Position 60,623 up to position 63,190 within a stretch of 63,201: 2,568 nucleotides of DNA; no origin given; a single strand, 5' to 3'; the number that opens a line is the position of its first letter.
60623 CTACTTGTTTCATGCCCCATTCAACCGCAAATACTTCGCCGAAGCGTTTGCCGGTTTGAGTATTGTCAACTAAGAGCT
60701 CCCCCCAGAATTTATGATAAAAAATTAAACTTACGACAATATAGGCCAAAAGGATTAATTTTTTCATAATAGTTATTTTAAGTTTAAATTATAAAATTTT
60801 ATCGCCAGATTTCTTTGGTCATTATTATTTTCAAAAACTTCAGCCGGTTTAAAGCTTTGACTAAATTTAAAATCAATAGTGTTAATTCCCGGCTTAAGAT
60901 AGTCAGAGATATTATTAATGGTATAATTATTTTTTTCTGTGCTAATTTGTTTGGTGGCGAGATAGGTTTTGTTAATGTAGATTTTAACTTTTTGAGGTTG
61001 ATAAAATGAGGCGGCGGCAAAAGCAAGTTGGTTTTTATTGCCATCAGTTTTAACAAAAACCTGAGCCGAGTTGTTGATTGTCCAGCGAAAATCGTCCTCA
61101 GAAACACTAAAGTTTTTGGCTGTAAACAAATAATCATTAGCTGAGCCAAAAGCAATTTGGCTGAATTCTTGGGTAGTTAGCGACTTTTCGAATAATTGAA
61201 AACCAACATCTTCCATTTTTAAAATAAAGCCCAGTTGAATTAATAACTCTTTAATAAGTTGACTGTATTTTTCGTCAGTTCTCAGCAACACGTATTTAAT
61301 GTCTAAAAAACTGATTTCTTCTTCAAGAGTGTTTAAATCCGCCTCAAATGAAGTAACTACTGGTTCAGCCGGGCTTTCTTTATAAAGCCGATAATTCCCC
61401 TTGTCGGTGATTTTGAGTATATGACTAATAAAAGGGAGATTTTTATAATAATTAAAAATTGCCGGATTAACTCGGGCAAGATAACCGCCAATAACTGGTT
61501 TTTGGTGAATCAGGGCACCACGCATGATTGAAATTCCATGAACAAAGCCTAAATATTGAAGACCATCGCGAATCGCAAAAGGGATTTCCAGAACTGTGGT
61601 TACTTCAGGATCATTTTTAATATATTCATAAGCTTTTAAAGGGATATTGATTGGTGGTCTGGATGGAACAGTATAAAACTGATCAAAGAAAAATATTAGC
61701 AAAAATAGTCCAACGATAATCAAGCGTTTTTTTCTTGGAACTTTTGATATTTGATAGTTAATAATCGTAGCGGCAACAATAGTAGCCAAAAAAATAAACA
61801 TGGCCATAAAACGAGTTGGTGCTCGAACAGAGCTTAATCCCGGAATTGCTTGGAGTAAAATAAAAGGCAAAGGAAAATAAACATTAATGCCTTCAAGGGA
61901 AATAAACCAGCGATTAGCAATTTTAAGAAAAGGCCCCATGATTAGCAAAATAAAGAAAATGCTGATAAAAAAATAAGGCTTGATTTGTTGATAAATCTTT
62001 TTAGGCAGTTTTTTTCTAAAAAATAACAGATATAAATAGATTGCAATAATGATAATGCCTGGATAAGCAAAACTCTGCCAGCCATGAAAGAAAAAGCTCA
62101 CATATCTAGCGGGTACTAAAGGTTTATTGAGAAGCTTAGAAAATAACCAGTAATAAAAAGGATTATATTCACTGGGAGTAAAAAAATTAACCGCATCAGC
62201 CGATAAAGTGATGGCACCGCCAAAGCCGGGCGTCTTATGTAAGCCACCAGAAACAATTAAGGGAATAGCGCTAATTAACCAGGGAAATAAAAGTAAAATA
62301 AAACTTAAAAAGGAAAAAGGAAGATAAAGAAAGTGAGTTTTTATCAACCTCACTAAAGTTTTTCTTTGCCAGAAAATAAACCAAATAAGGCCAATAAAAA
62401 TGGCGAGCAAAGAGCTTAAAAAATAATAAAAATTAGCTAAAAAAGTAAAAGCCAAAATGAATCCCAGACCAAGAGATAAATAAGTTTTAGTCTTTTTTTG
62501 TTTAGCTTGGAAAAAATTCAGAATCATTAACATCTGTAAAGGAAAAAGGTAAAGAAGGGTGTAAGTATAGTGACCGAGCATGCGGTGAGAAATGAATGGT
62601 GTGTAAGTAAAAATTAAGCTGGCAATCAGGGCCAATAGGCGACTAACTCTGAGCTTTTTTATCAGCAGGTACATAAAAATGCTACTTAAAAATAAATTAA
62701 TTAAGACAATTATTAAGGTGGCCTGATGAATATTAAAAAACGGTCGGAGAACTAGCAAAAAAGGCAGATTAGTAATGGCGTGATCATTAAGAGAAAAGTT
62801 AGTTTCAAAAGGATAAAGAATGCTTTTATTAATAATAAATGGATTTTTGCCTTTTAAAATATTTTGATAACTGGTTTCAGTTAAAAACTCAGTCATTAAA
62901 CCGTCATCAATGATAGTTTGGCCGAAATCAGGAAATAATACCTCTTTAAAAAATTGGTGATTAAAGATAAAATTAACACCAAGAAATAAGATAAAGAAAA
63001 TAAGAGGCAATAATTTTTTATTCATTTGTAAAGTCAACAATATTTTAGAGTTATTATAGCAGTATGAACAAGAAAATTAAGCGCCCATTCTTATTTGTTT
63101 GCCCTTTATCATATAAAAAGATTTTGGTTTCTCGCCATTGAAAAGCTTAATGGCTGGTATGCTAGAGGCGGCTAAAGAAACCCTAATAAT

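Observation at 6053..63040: About 57 kb glycosylation super-locus with roughly 20 GT-C-like polytopic proteins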

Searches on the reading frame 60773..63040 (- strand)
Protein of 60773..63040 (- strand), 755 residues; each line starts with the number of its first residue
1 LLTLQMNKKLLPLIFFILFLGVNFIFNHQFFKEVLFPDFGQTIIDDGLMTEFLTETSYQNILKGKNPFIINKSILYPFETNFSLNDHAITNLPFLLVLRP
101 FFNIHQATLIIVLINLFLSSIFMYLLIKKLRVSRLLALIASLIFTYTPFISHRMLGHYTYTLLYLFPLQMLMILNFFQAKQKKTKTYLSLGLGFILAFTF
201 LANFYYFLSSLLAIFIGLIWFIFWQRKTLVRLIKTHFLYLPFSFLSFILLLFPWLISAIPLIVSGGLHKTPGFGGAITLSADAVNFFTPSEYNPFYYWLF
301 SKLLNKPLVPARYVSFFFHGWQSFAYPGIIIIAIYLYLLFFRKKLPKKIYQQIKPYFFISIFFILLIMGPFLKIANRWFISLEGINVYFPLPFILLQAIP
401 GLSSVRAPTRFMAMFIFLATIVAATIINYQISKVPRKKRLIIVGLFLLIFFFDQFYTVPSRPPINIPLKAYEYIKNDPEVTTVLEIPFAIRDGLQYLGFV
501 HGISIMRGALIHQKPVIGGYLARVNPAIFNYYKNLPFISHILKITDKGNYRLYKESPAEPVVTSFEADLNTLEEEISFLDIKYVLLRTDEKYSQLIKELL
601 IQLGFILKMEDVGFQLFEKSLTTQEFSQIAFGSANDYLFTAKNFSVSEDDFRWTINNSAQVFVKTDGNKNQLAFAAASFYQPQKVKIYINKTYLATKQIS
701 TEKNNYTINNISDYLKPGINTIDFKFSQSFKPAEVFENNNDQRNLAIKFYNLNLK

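Call 7: search_protein_families(library=pfam, proteins=[window:60773-63040:-], max_evalue=0.01)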
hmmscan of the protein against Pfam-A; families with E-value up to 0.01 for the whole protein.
window:60773-63040:- (755 aa): 0 families

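Call 12: search_protein_families(library=ncbifam, proteins=[window:60773-63040:-], max_evalue=0.01)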
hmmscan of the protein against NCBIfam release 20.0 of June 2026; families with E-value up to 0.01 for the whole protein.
window:60773-63040:- (755 aa): 0 families

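Call 13: search_solved_structures(query=window:60773-63040:-, max_evalue=10)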
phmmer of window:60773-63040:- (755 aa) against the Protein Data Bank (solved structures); distinct sequences matched with E-value up to 10: 3.
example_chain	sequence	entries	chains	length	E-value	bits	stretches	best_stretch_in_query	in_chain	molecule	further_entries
4fx7_A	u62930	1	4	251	0.79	11.2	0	252-299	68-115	Imidazole glycerol phosphate synthase subunit HisF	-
3og3_A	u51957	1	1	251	1.1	10.8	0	252-296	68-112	Imidazole glycerol phosphate synthase subunit hisF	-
3tdn_A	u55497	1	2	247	1.8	10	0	252-297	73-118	FLR SYMMETRIC ALPHA-BETA TIM BARREL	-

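Call 17: find_homologous_proteins(query=window:60773-63040:-, max_evalue=0.001)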
Query window:60773-63040:- (755 aa): 93 proteins with E <= 0.001 among 8000 candidates.
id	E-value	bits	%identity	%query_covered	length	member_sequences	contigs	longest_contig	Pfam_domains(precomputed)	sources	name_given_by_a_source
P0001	0.0e+0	1646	100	99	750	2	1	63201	PF19830.5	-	-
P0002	6.2e-227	774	50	99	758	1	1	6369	-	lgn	-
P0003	8.0e-223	760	49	100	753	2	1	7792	PF19830.5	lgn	-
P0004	7.4e-215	734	49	99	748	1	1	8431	PF19830.5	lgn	-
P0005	1.4e-214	733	50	95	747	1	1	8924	PF19830.5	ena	-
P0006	1.9e-213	729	49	95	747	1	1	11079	PF19830.5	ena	-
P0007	2.1e-213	729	49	95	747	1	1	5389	PF19830.5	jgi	-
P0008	4.4e-212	725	47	94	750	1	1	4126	-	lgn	-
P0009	7.1e-210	717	49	95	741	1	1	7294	PF19830.5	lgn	-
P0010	1.5e-209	716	48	99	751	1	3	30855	PF19830.5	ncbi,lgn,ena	-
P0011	4.1e-209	715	46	94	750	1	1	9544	-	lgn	-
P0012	1.6e-205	703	45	96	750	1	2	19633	PF19830.5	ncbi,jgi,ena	-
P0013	2.3e-203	696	47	99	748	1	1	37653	PF19830.5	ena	-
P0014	9.4e-203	694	47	100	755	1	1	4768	PF19830.5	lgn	-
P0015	1.0e-202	694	45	99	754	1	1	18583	PF19830.5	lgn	-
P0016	8.7e-202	691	46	100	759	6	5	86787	PF19830.5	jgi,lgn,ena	-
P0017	2.6e-201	689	46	100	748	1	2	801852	PF19830.5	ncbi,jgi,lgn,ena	ncbi:MAG: hypothetical protein WC744_01040 [Patescibacteria group bacterium]|jgi:hypothetical protei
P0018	4.8e-201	688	44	99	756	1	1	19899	PF19830.5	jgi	jgi:hypothetical protein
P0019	1.2e-200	687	44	99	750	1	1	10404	PF19830.5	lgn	-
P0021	2.3e-199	683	46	94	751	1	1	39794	PF19830.5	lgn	-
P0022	1.4e-198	680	46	95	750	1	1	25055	PF19830.5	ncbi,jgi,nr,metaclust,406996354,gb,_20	ncbi:MAG: hypothetical protein ACD_12C00312G0019 [uncultured bacterium]|nr:MAG: hypothetical protein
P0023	3.2e-197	675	47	94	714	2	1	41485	PF19830.5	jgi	-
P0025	2.5e-189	649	42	98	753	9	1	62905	PF19830.5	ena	-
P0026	7.4e-186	638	42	97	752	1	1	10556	PF19830.5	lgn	-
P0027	2.5e-183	630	47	88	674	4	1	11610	PF19830.5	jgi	jgi:hypothetical protein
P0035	8.5e-168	578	48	81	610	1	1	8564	PF19830.5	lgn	-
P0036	3.5e-167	576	47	81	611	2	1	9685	PF24677.2,PF19830.5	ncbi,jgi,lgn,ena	ncbi:MAG: hypothetical protein WC894_04565 [Patescibacteria group bacterium]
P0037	9.3e-167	575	41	95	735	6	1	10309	PF19830.5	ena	-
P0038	2.6e-166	573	48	80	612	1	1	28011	PF19830.5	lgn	-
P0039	3.0e-166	573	47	76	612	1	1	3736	PF19830.5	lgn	-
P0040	1.2e-165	571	46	81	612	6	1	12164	PF19830.5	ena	-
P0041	7.8e-165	568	48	76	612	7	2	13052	PF19830.5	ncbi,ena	-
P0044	2.8e-164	567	46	81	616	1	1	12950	PF19830.5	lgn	-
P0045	4.2e-164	566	47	80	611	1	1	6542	PF19830.5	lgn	-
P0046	6.7e-164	565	45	81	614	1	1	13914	PF19830.5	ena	-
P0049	5.0e-163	562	44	80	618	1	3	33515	PF19830.5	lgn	-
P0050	1.6e-162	561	47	79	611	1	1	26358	PF19830.5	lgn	-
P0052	3.5e-162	560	45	81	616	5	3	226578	PF09586.17,PF19830.5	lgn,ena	-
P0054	2.0e-161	557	49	74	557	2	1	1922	PF19830.5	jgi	-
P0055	5.1e-161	556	49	76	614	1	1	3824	PF19830.5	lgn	-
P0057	2.4e-160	554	39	95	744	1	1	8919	PF19830.5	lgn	-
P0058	1.5e-159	551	39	96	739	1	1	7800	PF19830.5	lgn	-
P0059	9.9e-159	548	46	81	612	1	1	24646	PF19830.5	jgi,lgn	jgi:hypothetical protein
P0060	2.2e-158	547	46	82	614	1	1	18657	PF19830.5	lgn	-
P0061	2.4e-158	547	46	77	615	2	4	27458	PF19830.5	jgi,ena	-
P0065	4.6e-157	543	46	80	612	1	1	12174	PF19830.5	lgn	-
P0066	1.0e-155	538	47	80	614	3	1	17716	PF19830.5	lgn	-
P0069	2.3e-150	521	38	92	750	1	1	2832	PF19830.5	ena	-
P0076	1.7e-137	478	42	77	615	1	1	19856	PF19830.5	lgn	-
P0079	4.1e-132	460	35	98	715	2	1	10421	PF19830.5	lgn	-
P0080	2.2e-129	451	47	67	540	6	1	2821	PF19830.5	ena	-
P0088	1.2e-88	317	42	56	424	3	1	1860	PF19830.5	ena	-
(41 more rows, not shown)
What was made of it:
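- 58539..63040 (-): Two family D GT-Cs (58539, 60773): DUF6311-like, with a C-terminal CBM-like beta-sandwich. Homologs carry PF19830 (call 17).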

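Call 30: predict_structure(alignment_id=A1)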
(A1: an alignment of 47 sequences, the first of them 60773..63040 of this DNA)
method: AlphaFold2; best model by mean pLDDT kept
length: 755 residues; sequences in the alignment: 47
mean_pLDDT: 91.4   pTM: 0.90
mean pLDDT of the five models: 91.4, 90.7, 90.7, 89.3, 89.0
residues with pLDDT >= 90: 552; 70-90: 183; 50-70: 16; < 50: 4
segments of 3 or more residues with pLDDT < 50: 1-4
pLDDT, mean of each block of 10 residues (from residue 1): 58 92 95 87 81 90 84 82 76 93 93 97 98 97 95 85 97 97 98 96 94 96 95 95 97 88 64 79 92 93 80 83 87 97 95 96 96 90 92 88 85 98 98 93 96 92 89 95 95 86 88 91 83 96 93 86 93 94 97 97 97 96 92 93 92 93 94 97 96 95 97 94 95 92 95 97
secondary structure, 60 per line:
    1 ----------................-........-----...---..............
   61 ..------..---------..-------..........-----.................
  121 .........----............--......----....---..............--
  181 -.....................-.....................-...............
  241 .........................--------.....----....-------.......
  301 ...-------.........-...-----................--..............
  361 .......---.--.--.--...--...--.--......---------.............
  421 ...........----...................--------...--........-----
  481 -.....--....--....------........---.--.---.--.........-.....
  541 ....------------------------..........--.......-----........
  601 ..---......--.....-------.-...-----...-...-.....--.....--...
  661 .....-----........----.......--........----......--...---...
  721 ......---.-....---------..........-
elements in order (helices of 4 or more, strands of 3 or more residues): H11-26 H28-35 E41-43 H47-62 H89-98 H104-129 H134-145 H148-153 H158-161 H165-178 H182-202 H204-224 H226-265 H274-278 H283-286 H294-303 H311-319 H329-344 H347-367 E380-382 E385-387 H393-398 H408-431 H436-454 E463-465 H468-475 E482-486 E489-492 E495-498 H505-512 H526-534 H536-544 H569-578 E581-587 H593-602 E606-611 E614-618 E628-630 E640-642 E644-648 E651-655 E658-665 E671-678 E683-689 E692-699 E704-709 E718-726 H732-735 E745-754
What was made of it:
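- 58539..63040 (-): AlphaFold2 model pLDDT 91.4 (call 30).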

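Call 35: fold_search(model_id=the predicted structure, library=pdb)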
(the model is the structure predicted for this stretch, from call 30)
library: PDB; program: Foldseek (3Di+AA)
matches with E <= 10: 1026; with E <= 0.001: 10
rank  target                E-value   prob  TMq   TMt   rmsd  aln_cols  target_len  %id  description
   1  6ftg_5                2.2e-07  1.00  0.38  0.43  19.1       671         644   14  Subtomogram average of OST-containing ribosome-translocon complexes from canine rough microsomal membranes (released 2018-03-21)
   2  6ezn_F                7.0e-07  1.00  0.41  0.47  12.4       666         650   12  Cryo-EM structure of the yeast oligosaccharyltransferase (OST) complex (released 2018-01-17)
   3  6wby                  9.4e-06  1.00  0.41  0.26  21.1       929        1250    9  Single-Particle Cryo-EM Structure of Arabinofuranosyltransferase AftD from Mycobacteria, Mutant R1389S Class 2 (released 2020-05-13)
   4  5ogl_A                1.5e-05  1.00  0.38  0.40  21.3       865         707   10  Structure of bacterial oligosaccharyltransferase PglB in complex with an acceptor peptide and an lipid-linked oligosac (released 2017-10-25)
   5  6gxc_A                4.1e-05  1.00  0.39  0.41  19.6       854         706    9  Bacterial oligosaccharyltransferase PglB in complex with an inhibitory peptide and a reactive lipid-linked oligosaccha (released 2018-11-14)
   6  3waj                  5.1e-05  1.00  0.37  0.36  19.9       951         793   11  Crystal structure of the Archaeoglobus fulgidus oligosaccharyltransferase (O29867_ARCFU) complex with Zn and sulfate (released 2013-10-30)
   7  6wbx                  1.1e-04  1.00  0.40  0.26  20.9       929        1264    9  Single-Particle Cryo-EM Structure of Arabinofuranosyltransferase AftD from Mycobacteria, Mutant R1389S Class 1 (released 2020-05-13)
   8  8if8_C                3.4e-04  1.00  0.37  0.45   8.8       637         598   11  Arabinosyltransferase AftA (released 2023-05-31)
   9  5eiy_B                4.0e-04  1.00  0.13  0.15   4.7       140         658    8  Bacterial cellulose synthase bound to a substrate analogue (released 2016-03-09)
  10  5ej1_B                8.7e-04  1.00  0.13  0.14   4.9       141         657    8  Pre-translocation state of bacterial cellulose synthase (released 2016-03-30)
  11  7l2z_C                1.3e-03  1.00  0.10  0.11   7.9       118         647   10  Bacterial cellulose synthase BcsB hexamer (released 2021-03-24)
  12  6kka_A                1.3e-03  1.00  0.13  0.27  15.2       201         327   13  Xylanase J mutant from Bacillus sp. 41M-1 (released 2019-09-04)
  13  9fmt_D                1.4e-03  1.00  0.10  0.11   7.3       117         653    8  Cryo-EM structure of the BcsB hexameric crown from the E. coli cellulose secretion macrocomplex (released 2024-10-16)
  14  7l2z_E                1.4e-03  1.00  0.11  0.13   8.3       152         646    8  Bacterial cellulose synthase BcsB hexamer (released 2021-03-24)
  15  5x7o_A                1.4e-03  1.00  0.12  0.08   8.4       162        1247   13  Crystal structure of Paenibacillus sp. 598K alpha-1,6-glucosyltransferase (released 2017-07-26)
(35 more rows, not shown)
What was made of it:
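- On GT-C glycosyltransferase superfamily (Pfam clan CL0111 and GT-C fold): 60773 (pLDDT 91.4) matches STT3, AftD, PglB, AglB and AftA at E 2e-7 to 3e-4, with TM-scores of 0.37-0.47 (call 35).
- A CBM6/35/36-like C-terminal domain in family D (call 35).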
